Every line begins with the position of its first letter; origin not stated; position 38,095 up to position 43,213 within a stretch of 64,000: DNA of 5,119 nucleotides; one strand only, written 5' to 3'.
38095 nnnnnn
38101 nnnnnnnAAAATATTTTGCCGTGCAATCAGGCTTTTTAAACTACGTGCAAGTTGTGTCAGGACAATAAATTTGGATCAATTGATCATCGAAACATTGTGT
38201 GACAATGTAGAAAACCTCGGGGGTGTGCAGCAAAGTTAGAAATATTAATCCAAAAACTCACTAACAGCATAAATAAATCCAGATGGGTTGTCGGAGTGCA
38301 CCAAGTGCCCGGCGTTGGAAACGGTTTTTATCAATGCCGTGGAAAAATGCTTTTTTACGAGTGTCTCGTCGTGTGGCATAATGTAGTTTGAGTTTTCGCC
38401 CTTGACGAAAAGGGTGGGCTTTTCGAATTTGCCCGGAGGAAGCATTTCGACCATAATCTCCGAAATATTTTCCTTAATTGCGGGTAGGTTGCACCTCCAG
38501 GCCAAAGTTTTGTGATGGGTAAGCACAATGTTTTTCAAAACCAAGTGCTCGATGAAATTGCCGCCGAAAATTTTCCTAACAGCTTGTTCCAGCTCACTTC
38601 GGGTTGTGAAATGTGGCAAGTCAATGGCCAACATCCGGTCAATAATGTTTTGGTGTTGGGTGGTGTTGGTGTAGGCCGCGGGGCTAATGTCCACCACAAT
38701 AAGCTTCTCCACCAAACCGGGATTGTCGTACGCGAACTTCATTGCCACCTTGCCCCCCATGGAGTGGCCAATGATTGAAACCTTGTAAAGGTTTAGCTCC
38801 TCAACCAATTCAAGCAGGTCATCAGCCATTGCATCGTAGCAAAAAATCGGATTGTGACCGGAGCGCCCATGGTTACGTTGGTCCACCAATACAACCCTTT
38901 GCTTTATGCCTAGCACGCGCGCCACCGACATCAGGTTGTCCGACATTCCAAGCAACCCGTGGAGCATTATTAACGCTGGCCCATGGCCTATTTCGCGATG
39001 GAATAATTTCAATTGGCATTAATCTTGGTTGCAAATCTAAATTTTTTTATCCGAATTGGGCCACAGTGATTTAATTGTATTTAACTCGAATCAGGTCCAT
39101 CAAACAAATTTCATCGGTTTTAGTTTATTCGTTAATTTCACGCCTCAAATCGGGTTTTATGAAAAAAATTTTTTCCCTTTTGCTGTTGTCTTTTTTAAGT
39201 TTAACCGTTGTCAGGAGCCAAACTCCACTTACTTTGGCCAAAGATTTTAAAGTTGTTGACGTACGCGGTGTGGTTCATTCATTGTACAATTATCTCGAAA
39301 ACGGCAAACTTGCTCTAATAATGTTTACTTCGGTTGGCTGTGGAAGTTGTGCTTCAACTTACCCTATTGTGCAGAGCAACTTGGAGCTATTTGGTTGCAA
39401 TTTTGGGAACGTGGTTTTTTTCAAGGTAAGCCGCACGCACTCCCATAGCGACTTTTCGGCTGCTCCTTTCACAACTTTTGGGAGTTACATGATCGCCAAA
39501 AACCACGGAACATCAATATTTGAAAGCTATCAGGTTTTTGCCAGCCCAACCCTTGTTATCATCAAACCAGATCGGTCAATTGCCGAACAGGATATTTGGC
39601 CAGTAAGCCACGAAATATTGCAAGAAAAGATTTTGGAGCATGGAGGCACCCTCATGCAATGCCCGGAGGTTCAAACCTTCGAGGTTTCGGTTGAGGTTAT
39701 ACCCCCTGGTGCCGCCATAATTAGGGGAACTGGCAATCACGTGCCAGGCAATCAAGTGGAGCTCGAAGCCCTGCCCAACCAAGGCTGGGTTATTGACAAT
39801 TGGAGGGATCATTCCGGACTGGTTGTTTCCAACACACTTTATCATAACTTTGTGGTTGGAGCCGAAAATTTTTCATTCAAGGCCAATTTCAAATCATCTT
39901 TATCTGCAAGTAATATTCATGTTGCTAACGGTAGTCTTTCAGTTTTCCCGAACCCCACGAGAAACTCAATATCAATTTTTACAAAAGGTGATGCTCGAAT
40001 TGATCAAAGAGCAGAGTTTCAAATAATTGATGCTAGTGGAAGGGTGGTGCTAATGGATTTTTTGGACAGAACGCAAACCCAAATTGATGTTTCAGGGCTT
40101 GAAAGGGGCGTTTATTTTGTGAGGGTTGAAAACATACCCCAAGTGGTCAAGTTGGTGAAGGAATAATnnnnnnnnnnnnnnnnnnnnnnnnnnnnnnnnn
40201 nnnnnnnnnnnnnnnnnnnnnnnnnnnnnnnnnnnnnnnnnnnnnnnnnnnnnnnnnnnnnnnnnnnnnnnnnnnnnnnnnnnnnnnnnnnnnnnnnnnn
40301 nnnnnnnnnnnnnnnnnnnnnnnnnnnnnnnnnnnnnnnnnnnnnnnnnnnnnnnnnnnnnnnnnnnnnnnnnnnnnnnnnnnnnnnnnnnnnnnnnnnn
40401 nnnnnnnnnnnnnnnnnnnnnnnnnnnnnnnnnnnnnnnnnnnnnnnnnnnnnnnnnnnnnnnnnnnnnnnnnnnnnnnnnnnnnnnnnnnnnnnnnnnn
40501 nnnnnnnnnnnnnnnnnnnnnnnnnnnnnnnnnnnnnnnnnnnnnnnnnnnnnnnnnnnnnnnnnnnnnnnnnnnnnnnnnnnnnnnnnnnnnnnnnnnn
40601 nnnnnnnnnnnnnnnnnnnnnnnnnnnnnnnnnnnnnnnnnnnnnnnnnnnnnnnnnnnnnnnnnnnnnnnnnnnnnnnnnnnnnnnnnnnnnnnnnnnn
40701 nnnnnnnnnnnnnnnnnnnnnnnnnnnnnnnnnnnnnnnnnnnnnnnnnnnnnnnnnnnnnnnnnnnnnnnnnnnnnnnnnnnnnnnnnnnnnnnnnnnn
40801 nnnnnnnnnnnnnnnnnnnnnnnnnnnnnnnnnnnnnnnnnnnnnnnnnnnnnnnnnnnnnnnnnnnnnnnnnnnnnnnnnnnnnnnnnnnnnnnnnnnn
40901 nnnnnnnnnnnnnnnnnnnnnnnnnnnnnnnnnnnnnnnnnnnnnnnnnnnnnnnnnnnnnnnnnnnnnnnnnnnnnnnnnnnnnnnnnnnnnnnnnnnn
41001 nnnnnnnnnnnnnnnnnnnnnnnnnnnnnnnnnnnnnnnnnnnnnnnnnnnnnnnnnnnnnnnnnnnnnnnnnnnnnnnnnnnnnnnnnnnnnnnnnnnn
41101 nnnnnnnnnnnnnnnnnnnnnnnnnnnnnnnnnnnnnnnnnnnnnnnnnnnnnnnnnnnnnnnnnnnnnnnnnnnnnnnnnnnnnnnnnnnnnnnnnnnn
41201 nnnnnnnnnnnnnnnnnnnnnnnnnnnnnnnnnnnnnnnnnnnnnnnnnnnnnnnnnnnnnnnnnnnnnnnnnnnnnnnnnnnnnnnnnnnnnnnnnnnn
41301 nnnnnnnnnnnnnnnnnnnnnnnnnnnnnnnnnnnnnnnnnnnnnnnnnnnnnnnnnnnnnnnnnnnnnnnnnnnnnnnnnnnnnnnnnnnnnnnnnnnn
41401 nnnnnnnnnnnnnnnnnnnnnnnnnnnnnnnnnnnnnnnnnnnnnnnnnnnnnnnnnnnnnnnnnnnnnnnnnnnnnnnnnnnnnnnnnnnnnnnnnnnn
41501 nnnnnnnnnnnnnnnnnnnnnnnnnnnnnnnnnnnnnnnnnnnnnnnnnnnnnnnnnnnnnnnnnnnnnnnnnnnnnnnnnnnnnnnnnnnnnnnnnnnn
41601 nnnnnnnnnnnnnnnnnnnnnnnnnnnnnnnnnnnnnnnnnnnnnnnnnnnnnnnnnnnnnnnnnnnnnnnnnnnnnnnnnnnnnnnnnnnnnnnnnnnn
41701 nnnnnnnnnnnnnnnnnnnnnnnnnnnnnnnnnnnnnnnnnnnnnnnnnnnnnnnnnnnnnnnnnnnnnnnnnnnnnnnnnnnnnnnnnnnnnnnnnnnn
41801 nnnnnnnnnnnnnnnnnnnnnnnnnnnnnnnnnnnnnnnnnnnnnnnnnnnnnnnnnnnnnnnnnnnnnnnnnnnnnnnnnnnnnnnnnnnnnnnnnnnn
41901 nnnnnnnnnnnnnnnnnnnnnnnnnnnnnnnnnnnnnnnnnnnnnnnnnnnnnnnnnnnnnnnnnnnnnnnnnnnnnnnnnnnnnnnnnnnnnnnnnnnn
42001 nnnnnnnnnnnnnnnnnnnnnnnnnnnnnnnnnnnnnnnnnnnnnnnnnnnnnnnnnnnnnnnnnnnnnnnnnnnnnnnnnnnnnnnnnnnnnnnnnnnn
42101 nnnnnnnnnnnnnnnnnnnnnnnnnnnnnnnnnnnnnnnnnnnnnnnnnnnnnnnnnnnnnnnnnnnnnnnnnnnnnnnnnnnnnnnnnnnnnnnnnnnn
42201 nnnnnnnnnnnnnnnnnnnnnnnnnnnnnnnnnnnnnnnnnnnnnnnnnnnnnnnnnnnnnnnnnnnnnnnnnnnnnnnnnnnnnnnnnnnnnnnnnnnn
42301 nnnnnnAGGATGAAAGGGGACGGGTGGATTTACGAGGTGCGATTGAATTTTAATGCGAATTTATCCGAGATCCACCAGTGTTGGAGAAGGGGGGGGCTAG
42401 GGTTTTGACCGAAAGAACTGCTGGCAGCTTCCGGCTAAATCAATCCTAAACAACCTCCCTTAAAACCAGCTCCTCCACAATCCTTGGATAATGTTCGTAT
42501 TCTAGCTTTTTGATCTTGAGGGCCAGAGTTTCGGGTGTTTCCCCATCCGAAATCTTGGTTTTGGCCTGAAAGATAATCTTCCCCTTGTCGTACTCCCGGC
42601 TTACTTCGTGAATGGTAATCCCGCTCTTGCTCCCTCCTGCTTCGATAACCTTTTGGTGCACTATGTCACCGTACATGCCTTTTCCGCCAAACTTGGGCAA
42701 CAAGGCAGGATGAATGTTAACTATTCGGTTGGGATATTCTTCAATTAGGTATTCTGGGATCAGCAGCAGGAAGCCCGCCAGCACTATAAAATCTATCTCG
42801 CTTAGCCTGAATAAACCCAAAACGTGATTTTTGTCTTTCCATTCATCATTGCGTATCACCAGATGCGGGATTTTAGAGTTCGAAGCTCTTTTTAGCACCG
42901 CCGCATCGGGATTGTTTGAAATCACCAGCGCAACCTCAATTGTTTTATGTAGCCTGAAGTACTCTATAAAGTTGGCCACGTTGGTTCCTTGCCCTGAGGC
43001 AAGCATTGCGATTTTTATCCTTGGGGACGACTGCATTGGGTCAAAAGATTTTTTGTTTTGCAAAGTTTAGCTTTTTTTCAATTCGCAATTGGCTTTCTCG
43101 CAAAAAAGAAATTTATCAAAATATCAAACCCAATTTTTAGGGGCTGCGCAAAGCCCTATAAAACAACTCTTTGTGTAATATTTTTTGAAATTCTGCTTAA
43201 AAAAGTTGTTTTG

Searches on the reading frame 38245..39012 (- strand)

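Call 45: search_protein_families(library=pfam, proteins=[window:38245-39012:-], max_evalue=0.000001)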
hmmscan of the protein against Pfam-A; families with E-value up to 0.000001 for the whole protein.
window:38245-39012:- (255 aa): 5 families
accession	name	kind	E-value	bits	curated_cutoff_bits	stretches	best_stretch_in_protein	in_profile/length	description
PF00561.26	Abhydrolase_1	-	5e-22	79.2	25.8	1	12-118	1-113/245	alpha/beta hydrolase fold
PF12697.13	Abhydrolase_6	-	1.6e-12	49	26.3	1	14-245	1-213/217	Alpha/beta hydrolase family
PF12146.15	Hydrolase_4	-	7.5e-11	42.2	27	1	13-126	6-128/239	Serine aminopeptidase, S33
PF03096.20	Ndr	-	1.9e-07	30.5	23.3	1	57-254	80-276/283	Ndr family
PF07819.20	PGAP1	-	4.1e-07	30.4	24.3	0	76-125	91-142/233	PGAP1-like alpha/beta domain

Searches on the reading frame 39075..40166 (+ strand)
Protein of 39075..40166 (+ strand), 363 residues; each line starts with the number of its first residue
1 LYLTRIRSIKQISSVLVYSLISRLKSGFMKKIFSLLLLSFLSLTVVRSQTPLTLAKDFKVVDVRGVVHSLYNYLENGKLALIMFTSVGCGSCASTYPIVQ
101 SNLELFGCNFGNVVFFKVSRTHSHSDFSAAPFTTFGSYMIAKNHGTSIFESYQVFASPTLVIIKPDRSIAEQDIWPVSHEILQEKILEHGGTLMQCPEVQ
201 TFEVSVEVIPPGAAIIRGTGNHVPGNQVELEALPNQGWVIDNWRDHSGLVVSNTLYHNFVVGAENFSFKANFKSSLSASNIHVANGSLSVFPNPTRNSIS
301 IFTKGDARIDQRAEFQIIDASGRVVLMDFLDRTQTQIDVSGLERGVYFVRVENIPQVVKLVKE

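Call 45: search_protein_families(library=pfam, proteins=[window:39075-40166:+], max_evalue=0.000001)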
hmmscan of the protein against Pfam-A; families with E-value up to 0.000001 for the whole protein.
window:39075-40166:+ (363 aa): 2 families
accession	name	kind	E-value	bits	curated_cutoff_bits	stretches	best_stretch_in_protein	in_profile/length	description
PF18962.6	Por_Secre_tail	-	1.5e-11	44.8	27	1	290-355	1-66/75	Secretion system C-terminal sorting domain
PF18998.6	Flg_new_2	-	5.7e-08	33.1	23.6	1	207-274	4-71/73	Divergent InlB B-repeat domain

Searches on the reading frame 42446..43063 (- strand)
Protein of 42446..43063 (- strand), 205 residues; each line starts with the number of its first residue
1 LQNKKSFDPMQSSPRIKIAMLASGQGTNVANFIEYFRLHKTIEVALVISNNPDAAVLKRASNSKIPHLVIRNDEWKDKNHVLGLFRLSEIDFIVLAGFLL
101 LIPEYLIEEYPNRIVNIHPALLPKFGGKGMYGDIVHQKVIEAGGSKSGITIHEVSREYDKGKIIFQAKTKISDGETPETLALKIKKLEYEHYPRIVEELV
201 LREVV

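Call 45: search_protein_families(library=pfam, proteins=[window:42446-43063:-], max_evalue=0.000001)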
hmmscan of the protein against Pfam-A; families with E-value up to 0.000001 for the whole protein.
window:42446-43063:- (205 aa): 1 family
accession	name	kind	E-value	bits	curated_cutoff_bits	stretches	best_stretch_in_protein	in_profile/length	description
PF00551.24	Formyl_trans_N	-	1.9e-41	142.3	26.1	1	17-195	2-180/181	Formyl transferase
